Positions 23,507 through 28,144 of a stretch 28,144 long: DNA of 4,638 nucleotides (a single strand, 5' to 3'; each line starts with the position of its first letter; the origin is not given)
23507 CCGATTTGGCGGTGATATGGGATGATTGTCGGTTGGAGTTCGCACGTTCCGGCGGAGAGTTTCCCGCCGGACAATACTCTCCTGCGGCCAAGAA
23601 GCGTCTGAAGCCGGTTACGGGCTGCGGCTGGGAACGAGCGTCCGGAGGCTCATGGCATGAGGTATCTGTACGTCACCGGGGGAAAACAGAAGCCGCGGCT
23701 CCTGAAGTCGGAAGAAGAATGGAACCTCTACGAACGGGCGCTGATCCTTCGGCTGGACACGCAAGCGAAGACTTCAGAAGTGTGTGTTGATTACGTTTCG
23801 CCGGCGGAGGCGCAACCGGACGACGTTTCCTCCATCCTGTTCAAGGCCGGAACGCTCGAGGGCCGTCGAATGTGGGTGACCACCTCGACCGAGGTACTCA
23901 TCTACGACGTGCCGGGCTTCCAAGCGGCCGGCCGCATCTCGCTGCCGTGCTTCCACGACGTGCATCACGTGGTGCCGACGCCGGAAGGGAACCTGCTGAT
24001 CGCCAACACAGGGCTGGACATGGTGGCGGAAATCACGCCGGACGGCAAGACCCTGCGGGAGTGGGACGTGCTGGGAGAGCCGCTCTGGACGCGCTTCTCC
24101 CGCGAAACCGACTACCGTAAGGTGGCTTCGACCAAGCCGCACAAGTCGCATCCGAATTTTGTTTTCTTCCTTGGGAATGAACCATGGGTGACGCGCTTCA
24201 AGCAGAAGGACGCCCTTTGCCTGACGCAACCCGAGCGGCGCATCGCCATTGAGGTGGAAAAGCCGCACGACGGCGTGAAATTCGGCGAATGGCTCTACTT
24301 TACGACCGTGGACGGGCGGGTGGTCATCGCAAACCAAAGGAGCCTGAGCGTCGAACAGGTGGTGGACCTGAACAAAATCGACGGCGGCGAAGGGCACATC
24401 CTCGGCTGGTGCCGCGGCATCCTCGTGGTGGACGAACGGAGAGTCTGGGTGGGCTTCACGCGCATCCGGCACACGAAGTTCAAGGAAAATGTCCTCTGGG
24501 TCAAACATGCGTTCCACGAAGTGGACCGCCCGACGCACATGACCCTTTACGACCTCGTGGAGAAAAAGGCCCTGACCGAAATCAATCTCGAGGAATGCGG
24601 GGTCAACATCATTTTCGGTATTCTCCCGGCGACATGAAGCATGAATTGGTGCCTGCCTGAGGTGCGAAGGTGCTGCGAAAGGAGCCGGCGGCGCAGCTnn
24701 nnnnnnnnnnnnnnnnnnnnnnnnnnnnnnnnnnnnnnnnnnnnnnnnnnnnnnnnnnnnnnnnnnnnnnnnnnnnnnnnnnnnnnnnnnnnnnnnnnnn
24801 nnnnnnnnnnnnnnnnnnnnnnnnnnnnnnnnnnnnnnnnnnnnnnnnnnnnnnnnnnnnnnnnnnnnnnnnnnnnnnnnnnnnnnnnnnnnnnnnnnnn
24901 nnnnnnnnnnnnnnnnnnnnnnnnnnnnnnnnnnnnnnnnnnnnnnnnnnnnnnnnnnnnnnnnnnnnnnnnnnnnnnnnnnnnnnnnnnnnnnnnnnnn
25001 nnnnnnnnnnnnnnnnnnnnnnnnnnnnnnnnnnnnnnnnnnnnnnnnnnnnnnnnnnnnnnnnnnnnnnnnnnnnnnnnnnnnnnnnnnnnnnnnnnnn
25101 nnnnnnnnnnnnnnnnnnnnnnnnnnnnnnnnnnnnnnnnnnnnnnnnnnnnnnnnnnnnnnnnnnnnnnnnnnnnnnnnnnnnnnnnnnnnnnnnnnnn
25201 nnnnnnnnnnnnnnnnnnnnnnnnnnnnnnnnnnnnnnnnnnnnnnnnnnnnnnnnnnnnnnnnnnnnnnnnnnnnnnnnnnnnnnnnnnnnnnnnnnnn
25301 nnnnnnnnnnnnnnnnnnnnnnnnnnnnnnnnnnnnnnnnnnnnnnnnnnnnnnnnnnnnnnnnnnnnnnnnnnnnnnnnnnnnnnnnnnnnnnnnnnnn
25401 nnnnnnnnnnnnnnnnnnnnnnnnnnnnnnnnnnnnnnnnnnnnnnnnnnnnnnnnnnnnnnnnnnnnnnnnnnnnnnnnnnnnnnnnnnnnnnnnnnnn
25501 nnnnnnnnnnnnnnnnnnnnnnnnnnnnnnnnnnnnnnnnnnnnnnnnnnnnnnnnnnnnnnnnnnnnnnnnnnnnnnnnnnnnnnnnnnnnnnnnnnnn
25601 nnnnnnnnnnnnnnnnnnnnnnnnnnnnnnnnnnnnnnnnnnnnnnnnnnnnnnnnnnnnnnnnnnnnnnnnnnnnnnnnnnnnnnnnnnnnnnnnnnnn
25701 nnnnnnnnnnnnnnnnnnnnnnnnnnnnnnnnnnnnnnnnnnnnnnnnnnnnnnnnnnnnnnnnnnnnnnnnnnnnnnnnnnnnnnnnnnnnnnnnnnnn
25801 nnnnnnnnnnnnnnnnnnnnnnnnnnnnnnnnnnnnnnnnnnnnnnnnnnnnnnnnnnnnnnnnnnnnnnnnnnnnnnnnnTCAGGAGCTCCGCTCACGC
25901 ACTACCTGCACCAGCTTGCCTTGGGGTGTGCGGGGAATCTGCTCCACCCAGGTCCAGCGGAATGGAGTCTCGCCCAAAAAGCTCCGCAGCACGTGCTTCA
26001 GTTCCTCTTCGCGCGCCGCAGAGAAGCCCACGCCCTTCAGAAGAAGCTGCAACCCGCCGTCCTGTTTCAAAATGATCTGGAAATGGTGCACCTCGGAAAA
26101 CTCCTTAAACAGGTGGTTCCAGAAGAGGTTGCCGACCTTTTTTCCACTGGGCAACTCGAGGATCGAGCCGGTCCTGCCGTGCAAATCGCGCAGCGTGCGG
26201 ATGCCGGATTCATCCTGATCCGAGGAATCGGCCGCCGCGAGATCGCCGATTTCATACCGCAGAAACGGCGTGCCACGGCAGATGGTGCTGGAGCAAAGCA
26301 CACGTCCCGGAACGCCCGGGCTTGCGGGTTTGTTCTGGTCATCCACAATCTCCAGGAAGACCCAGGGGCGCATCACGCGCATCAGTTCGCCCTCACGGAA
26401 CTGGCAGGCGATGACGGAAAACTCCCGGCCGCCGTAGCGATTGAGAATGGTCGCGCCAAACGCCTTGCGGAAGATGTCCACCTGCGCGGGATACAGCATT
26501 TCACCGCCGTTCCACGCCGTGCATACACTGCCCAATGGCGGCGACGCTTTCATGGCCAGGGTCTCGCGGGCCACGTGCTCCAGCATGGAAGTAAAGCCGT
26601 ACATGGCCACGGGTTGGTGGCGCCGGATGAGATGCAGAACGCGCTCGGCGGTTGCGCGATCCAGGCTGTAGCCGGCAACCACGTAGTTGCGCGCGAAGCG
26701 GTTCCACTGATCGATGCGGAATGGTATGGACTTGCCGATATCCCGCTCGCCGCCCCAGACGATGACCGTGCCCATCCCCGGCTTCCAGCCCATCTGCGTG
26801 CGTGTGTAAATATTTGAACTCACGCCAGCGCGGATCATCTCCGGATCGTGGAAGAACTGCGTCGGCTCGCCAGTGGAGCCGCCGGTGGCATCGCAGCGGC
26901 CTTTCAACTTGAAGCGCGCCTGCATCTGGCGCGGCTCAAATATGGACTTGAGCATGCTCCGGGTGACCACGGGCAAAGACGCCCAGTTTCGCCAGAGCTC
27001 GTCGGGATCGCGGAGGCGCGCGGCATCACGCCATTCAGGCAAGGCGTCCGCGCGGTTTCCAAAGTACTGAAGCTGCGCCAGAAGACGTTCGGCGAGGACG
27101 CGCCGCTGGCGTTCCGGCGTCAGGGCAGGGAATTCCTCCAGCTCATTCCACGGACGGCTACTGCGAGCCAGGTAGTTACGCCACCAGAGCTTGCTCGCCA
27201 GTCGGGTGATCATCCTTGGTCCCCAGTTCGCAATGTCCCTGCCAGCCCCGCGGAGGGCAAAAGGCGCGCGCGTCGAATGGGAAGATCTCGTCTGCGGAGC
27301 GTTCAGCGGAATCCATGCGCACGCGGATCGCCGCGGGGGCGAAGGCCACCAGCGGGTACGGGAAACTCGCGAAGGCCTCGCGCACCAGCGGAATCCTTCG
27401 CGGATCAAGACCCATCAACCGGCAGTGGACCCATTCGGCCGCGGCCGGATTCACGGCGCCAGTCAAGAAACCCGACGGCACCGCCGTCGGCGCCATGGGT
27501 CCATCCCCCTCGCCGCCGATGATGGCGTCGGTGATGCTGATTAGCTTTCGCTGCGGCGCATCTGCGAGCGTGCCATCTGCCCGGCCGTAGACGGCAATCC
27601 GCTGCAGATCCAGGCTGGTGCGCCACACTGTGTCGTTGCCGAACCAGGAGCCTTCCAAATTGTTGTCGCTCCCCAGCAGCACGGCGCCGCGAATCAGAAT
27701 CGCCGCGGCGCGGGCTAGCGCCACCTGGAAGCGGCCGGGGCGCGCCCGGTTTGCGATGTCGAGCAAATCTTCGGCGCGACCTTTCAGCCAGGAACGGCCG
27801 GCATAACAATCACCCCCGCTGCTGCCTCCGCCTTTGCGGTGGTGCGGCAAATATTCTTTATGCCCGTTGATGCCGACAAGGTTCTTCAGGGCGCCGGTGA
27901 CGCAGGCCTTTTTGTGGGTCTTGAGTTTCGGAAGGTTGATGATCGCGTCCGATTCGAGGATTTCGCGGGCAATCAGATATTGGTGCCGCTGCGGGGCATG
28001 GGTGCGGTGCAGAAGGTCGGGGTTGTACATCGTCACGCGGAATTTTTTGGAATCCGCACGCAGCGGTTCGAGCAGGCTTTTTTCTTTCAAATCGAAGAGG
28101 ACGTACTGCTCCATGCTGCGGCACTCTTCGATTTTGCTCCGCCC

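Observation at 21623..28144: Candidate undescribed glycan-tailoring module appended to the EPS operon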

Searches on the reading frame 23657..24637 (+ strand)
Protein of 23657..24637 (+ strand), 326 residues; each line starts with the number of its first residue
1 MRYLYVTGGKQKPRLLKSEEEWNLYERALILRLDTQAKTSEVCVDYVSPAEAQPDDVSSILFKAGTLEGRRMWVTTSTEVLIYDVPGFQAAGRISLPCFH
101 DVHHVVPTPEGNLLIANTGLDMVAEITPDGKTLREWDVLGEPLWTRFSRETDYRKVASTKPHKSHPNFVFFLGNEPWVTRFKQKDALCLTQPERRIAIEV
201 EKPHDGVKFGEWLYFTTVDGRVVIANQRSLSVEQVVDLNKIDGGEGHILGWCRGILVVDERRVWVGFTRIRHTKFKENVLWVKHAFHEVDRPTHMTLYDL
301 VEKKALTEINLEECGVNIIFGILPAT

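Call 3: search_protein_families(library=pfam, proteins=[window:23657-24637:+], max_evalue=0.01)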
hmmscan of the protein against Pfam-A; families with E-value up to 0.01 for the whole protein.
window:23657-24637:+ (326 aa): 1 family
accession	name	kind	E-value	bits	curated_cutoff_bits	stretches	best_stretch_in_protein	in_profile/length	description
PF22701.2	Mala_s_1-like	-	0.001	19.3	27.5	1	103-226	91-194/195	Mal s 1 allergenic protein-like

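Call 5: search_protein_families(library=ncbifam, proteins=[window:23657-24637:+], max_evalue=0.01)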
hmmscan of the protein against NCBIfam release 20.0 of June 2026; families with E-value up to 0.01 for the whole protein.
window:23657-24637:+ (326 aa): 0 families

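Call 60: search_solved_structures(query=window:23657-24637:+, max_evalue=1)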
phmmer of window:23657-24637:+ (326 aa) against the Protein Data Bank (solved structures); distinct sequences matched with E-value up to 1: 2.
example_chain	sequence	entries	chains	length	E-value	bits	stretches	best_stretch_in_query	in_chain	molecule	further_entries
4c9c_A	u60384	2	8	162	0.61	12.4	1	280-313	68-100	MAJOR STRAWBERRY ALLERGEN FRA A 1-E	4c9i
2lpx_A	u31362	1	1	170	0.66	12.2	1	280-313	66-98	Major strawberry allergen Fra a 1-E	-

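Call 65: find_homologous_proteins(query=window:23657-24637:+)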
Query window:23657-24637:+ (326 aa): 2290 proteins with E <= 0.001 among 3417 candidates; the best 120 are listed.
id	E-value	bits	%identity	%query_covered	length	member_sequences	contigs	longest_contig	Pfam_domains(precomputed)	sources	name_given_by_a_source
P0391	1.1e-223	759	100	100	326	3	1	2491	-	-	-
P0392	4.3e-195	665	87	100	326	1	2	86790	-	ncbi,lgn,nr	ncbi:MAG: hypothetical protein M1453_14840 [Acidobacteria bacterium]|nr:hypothetical protein [Acidob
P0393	9.4e-136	470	60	99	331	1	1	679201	-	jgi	jgi:hypothetical protein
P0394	1.2e-135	470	60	100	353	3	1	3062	-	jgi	jgi:hypothetical protein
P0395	6.4e-135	468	62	98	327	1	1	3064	-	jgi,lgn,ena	-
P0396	1.2e-134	467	60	100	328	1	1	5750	-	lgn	-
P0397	3.3e-134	465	62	100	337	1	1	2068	-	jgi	-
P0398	4.6e-134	465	60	99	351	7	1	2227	-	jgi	-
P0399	6.6e-134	464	61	98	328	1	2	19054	-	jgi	-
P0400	1.4e-133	463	60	100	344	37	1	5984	-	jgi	-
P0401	5.4e-133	461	60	100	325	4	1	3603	-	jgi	-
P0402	8.7e-133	461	60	100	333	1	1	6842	-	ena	-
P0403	1.4e-132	460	59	100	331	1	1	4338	-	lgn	-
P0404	1.7e-132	460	60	100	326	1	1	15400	-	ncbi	-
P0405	2.5e-132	459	61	98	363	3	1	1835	-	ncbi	-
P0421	1.2e-130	454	61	100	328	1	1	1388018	-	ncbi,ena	-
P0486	7.2e-127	441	60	100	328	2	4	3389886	-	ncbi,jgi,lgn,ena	ncbi:MAG: hypothetical protein WB421_14740 [Terriglobales bacterium]|jgi:hypothetical protein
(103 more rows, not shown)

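Call 66: find_encoding_contigs(protein=P0486, flank=8000, max_places=1)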
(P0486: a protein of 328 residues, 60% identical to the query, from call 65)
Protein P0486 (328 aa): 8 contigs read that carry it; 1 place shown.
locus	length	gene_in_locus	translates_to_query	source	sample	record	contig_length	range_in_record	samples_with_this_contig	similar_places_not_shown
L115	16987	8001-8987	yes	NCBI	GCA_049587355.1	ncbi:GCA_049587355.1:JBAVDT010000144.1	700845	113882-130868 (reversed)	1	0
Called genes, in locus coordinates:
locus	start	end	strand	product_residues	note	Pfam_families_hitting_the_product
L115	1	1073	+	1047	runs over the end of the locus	PF00873:ACR_tran, PF03176:MMPL (weak), PF02355:SecD_SecF_C (faint), PF03176:MMPL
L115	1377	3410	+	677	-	PF13185:GAF_2, PF01590:GAF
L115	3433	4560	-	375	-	-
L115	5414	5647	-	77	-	PF00196:GerE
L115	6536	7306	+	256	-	PF00535:Glycos_transf_2, PF13641:Glyco_tranf_2_3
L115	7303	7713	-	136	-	-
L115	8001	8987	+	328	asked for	-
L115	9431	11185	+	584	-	PF14306:PUA_2, PF01747:ATP-sulfurylase, PF01583:APS_kinase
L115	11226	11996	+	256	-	PF01925:TauE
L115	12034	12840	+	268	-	PF00459:Inositol_P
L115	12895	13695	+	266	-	PF01522:Polysacc_deac_1, PF03065:Glyco_hydro_57 (faint)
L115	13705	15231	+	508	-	PF01943:Polysacc_synt, PF13440:Polysacc_synt_3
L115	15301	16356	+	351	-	PF02388:FemAB (faint), PF13480:Acetyltransf_6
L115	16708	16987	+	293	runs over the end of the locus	PF08450:SGL (faint)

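Call 67: find_encoding_contigs(protein=P0421, flank=8000, max_places=1)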
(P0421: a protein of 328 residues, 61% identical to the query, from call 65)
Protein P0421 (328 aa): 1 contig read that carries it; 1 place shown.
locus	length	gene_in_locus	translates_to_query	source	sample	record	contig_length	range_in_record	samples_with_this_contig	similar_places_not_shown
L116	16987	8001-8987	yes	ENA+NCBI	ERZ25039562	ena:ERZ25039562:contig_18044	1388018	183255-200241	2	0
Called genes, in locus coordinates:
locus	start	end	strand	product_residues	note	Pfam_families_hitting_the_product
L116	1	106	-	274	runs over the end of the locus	PF00990:GGDEF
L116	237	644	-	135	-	-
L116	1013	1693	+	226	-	PF07238:PilZ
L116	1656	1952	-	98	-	PF00196:GerE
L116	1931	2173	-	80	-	PF00196:GerE, PF08281:Sigma70_r4_2, PF13412:HTH_24 (weak)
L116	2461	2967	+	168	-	PF07931:CPT (weak), PF13671:AAA_33 (weak)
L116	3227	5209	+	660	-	PF01590:GAF, PF13185:GAF_2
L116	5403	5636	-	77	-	PF00196:GerE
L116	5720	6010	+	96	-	-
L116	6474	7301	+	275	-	PF13641:Glyco_tranf_2_3, PF00535:Glycos_transf_2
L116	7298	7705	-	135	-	-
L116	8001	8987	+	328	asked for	-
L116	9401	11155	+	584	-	PF14306:PUA_2, PF01747:ATP-sulfurylase, PF01583:APS_kinase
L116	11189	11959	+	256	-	PF01925:TauE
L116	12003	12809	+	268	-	PF00459:Inositol_P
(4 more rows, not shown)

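Call 68: find_encoding_contigs(protein=P0393, flank=8000, max_places=1)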
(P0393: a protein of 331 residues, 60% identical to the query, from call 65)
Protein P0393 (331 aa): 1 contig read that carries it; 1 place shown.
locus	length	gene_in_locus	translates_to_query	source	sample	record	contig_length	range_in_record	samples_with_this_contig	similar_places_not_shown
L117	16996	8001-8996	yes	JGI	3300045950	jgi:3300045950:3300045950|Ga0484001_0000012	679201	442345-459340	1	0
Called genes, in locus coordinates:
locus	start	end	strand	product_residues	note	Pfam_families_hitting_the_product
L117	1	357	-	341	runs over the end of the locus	PF00158:Sigma54_activat, PF14532:Sigma54_activ_2, PF07728:AAA_5 (weak), PF25601:AAA_lid_14, PF02954:HTH_8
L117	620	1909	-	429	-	PF00990:GGDEF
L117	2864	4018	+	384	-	PF00512:HisKA, PF02518:HATPase_c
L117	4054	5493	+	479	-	PF00072:Response_reg, PF00004:AAA (faint), PF00158:Sigma54_activat, PF14532:Sigma54_activ_2, PF01078:Mg_chelatase (faint), PF07728:AAA_5 (weak), PF25601:AAA_lid_14, PF02954:HTH_8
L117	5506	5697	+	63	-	-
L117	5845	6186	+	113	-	PF07238:PilZ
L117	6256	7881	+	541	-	PF13231:PMT_2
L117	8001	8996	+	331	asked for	-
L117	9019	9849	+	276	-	PF13489:Methyltransf_23, PF08241:Methyltransf_11, PF08242:Methyltransf_12 (weak), PF13649:Methyltransf_25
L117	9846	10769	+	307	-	PF01522:Polysacc_deac_1, PF11959:DUF3473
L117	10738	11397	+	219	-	PF08003:Methyltransf_9 (weak), PF13489:Methyltransf_23, PF13649:Methyltransf_25, PF13847:Methyltransf_31, PF08241:Methyltransf_11, PF08242:Methyltransf_12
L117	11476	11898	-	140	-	PF13798:PCYCGC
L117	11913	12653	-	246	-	PF01467:CTP_transf_like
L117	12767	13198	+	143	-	PF00571:CBS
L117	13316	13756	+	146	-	-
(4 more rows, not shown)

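Call 71: find_related_loci(query=window:23657-24637:+, collection=metagenome_contigs, flank=8000)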
Query window:23657-24637:+ (326 aa) in metagenome_contigs; peptide patterns used: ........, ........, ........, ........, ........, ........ (x = any residue, [..] = any of these).
209 stretches matched a pattern; 118 encode a relative of the query (tblastn E <= 1e-3); the best 80 are kept; 80 distinct loci.
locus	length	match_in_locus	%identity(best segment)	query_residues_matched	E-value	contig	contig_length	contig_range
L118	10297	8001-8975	61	1-325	3e-134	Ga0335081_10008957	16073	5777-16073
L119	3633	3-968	61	4-325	8e-138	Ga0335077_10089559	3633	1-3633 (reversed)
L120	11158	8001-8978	59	1-325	2e-131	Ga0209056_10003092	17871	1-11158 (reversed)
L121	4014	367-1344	59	1-325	4e-134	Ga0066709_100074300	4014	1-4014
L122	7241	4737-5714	59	1-325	2e-131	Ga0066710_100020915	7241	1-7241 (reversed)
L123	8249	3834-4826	60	1-325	2e-131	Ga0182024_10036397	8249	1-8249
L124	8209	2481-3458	57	1-325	1e-129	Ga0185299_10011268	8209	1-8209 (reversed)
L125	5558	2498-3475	58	1-325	1e-129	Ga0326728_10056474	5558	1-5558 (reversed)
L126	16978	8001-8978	58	1-325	6e-129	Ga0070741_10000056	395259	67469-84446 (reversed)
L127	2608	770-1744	58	1-324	7e-135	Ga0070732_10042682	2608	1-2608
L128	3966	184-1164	57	1-326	1e-130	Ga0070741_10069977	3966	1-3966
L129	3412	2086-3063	59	1-325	6e-132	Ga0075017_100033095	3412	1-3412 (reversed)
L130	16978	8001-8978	57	1-325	5e-128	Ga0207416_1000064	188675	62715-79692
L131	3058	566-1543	57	1-325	9e-133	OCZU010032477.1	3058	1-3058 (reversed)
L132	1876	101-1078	58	1-325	5e-137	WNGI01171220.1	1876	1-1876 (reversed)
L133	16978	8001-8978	56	1-325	3e-127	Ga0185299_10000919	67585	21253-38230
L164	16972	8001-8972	55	1-323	1e-121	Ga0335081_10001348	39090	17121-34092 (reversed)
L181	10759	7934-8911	55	1-325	7e-120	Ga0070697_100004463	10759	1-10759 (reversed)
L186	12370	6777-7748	54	1-323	2e-119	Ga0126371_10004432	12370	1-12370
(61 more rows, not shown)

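Call 132: search_protein_families(library=pfam, proteins=[L130:3994-7284:+, L130:10414-12018:+, L133:5289-7838:+, L133:9605-10855:-, L164:5968-7800:+, L164:9968-11629:+, L186:5514-6476:-, L186:7786-8664:+, L181:5064-7403:-, L120:8980-9744:+], max_evalue=0.001)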
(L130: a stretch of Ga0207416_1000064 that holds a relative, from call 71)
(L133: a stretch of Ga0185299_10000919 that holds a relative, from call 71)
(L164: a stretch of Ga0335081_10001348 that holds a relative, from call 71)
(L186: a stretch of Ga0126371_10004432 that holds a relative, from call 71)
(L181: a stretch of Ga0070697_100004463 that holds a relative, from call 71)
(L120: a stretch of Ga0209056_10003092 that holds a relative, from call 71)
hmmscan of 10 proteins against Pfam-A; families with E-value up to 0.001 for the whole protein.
L130:3994-7284:+ (1096 aa): 6 families
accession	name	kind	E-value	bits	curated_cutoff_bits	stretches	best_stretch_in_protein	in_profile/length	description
PF25183.1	OMP_b-brl_4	-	1.3e-172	576.7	30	1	247-1073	1-826/838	Outer membrane beta barrel domain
PF13620.12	CarboxypepD_reg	-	2.2e-21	76.4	32.3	1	33-113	2-82/82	Carboxypeptidase regulatory-like domain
PF13715.12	CarbopepD_reg_2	-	7.9e-07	29.5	32.2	1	33-94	1-59/88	CarboxypepD_reg-like domain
PF00593.30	TonB_dep_Rec_b-barrel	-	1.1e-06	29.3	27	1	595-699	159-242/436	TonB dependent receptor-like, beta-barrel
PF17210.9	SdrD_B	-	0.00049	20.7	29.7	0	38-88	17-68/112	SdrD B-like domain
PF09430.16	EMC7_beta-sandw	-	0.00063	20.4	26.6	0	57-91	18-51/122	ER membrane protein complex subunit 7, beta-sandwich domain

L130:10414-12018:+ (534 aa): 11 families
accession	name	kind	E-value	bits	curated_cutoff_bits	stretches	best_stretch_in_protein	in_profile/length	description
PF14559.12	TPR_19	-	4.8e-14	52.9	25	2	271-327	2-58/68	Tetratricopeptide repeat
PF13414.12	TPR_11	-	7.3e-14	51.6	26.8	1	267-308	1-42/42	TPR repeat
PF07719.23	TPR_2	-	1.3e-13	50.3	27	0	266-292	7-33/34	Tetratricopeptide repeat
PF13428.12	TPR_14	-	6.6e-10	39.1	23.5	0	261-294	2-35/44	Tetratricopeptide repeat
PF13432.12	TPR_16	-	1.1e-08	35.8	32.7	1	271-323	8-60/65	Tetratricopeptide repeat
PF13431.12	TPR_17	-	1.4e-08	34.8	24.4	0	283-315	2-34/34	Tetratricopeptide repeat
PF00515.34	TPR_1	-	7.6e-08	32.3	27.8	0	267-293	8-34/34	Tetratricopeptide repeat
PF13424.12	TPR_12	-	1.2e-07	32.3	30.1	1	266-323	9-74/77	Tetratricopeptide repeat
PF13181.12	TPR_8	-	4e-07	30.1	25.7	0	298-322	5-29/34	Tetratricopeptide repeat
PF24575.1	TPR_Slam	-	2e-05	25.4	35.2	0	267-315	54-100/104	Surface lipoprotein assembly modifier, N-terminal TPR repeats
PF13371.12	TPR_9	-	0.0002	21.7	35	0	237-292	6-61/73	Tetratricopeptide repeat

L133:5289-7838:+ (849 aa): 1 family
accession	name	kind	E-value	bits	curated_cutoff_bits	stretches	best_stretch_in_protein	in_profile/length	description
PF03030.21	H_PPase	-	1.1e-176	589.7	29.7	1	95-803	2-644/645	Inorganic H+ pyrophosphatase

L133:9605-10855:- (416 aa): 4 families
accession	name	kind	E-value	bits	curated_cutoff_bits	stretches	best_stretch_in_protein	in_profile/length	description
PF07497.18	Rho_RNA_bind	-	2.8e-35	120.4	27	1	52-125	2-73/73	Rho termination factor, RNA-binding domain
PF00006.31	ATP-synt_ab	-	2.6e-27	96.3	29.5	1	157-360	3-211/213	ATP synthase alpha/beta family, nucleotide-binding domain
PF07498.18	Rho_N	-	5.2e-18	65.2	24.9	1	5-47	1-43/43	Rho termination factor, N-terminal domain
PF13401.12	AAA_22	-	0.0007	20.3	27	0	171-267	8-96/130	AAA domain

L164:5968-7800:+ (610 aa): 0 families

L164:9968-11629:+ (553 aa): 1 family
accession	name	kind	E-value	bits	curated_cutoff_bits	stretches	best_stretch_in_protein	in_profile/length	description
PF01435.24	Peptidase_M48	-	6.9e-10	39.5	20.3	1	350-398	38-90/186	Peptidase family M48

L186:5514-6476:- (320 aa): 4 families
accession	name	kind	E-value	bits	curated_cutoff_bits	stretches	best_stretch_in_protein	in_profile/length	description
PF00535.33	Glycos_transf_2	-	9.6e-28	97.7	23.3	1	4-170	1-167/168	Glycosyl transferase family 2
PF13641.12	Glyco_tranf_2_3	-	1.3e-19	71.6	27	1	3-226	3-225/230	Glycosyltransferase like family 2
PF13506.12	Glyco_transf_21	-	6.4e-07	29.4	21.7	1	72-226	20-170/174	Glycosyl transferase family 21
PF13632.12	Glyco_trans_2_3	-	5e-06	26.9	27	1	86-266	2-168/198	Glycosyl transferase family group 2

L186:7786-8664:+ (292 aa): 1 family
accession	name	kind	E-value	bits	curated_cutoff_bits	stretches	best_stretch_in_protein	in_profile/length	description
PF05050.19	Methyltransf_21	-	1.6e-17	64.6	22.7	1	83-250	1-172/173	Methyltransferase FkbM domain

L181:5064-7403:- (779 aa): 2 families
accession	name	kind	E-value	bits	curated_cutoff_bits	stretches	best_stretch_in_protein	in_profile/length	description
PF05345.18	He_PIG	-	2e-12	47.8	24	1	149-232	2-95/96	Putative Ig domain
PF02368.24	Big_2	-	0.00093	19.5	22.8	0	46-103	5-67/79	Bacterial Ig-like domain (group 2)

L120:8980-9744:+ (254 aa): 1 family
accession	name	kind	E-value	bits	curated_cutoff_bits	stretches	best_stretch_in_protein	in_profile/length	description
PF02698.23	DUF218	-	4e-09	36.9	27.6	1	92-233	1-129/133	DUF218 domain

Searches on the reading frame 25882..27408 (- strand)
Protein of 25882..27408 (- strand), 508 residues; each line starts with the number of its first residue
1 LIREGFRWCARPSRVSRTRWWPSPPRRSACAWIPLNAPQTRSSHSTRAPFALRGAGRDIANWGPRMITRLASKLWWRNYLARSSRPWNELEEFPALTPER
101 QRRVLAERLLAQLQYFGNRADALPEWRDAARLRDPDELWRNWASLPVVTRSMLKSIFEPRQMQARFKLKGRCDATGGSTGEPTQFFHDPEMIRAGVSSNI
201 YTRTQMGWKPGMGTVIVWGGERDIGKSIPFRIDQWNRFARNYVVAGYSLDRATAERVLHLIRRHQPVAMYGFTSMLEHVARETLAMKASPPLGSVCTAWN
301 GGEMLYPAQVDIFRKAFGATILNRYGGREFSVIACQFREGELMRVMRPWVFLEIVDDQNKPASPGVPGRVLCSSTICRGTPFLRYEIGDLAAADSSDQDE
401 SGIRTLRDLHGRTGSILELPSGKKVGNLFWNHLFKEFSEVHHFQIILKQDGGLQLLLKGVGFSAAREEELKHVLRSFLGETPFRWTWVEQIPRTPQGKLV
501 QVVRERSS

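Call 3: search_protein_families(library=pfam, proteins=[window:25882-27408:-], max_evalue=0.01)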
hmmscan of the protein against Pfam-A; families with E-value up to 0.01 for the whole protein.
window:25882-27408:- (508 aa): 1 family
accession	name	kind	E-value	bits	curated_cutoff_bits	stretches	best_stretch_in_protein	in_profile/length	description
PF00501.34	AMP-binding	-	4.7e-11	42.6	29.9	1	251-373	243-375/384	AMP-binding enzyme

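Call 5: search_protein_families(library=ncbifam, proteins=[window:25882-27408:-], max_evalue=0.01)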
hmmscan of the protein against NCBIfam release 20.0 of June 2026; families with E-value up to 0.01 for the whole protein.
window:25882-27408:- (508 aa): 5 families
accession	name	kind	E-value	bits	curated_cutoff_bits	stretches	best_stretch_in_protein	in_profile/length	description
NF045666.1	DVU1553_fam_AMP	equivalog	1.9e-10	40.3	300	1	252-393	169-310/331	DVU_1553 family AMP-dependent CoA ligase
NF053551.1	FlxY_rubin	equivalog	6.7e-06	25.1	520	1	334-450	245-359/424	flexirubin biosynthesis putative acyl-CoA ligase FlxY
TIGR01733.1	AA-adenyl-dom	subfamily_domain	0.00015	20.7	317.4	1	250-371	197-323/409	amino acid adenylation domain-containing protein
TIGR02262.1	benz_CoA_lig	subfamily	0.0023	16.7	375.25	0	250-335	237-320/508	benzoate-CoA ligase family protein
NF004837.0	PRK06187.1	subfamily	0.0024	16.2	476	0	250-335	245-328/531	long-chain-fatty-acid--CoA ligase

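Call 18: search_solved_structures(query=window:25882-27204:-, max_evalue=0.01)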
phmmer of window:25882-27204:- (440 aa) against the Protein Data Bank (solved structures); distinct sequences matched with E-value up to 0.01: 1.
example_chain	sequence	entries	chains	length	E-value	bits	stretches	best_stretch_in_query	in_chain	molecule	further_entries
9s3l_A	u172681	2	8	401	1.5e-06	30.6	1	186-353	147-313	Phenylacetate-CoA ligase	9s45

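Call 53: search_protein_families(library=pfam, proteins=[window:25882-27204:-], max_evalue=1)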
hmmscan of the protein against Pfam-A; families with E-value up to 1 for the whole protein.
window:25882-27204:- (440 aa): 2 families
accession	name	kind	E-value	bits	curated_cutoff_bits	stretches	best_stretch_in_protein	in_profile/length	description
PF00501.34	AMP-binding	-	3.5e-11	43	29.9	1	183-305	243-375/384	AMP-binding enzyme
PF18810.6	PBECR2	-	0.15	12.7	27.1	1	64-115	54-104/120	phage-Barnase-EndoU-ColicinE5/D-RelE like nuclease2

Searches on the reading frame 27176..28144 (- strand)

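Call 3: search_protein_families(library=pfam, proteins=[window:27176-28144:-], max_evalue=0.01)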
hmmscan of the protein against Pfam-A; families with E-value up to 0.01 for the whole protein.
window:27176-28144:- (322 aa): 1 family
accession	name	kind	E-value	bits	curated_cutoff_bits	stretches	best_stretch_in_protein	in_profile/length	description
PF04015.17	DUF362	-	4.6e-15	56.7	24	1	55-241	89-199/200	Domain of unknown function (DUF362)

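Call 5: search_protein_families(library=ncbifam, proteins=[window:27176-28144:-], max_evalue=0.01)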
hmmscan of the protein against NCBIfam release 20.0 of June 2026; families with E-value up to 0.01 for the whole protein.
window:27176-28144:- (322 aa): 1 family
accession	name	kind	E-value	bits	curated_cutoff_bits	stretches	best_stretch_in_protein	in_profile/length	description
NF052623.1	Npun_F2552_fam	equivalog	4.7e-11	42.6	500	1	48-93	118-163/314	Npun_F2552 family protein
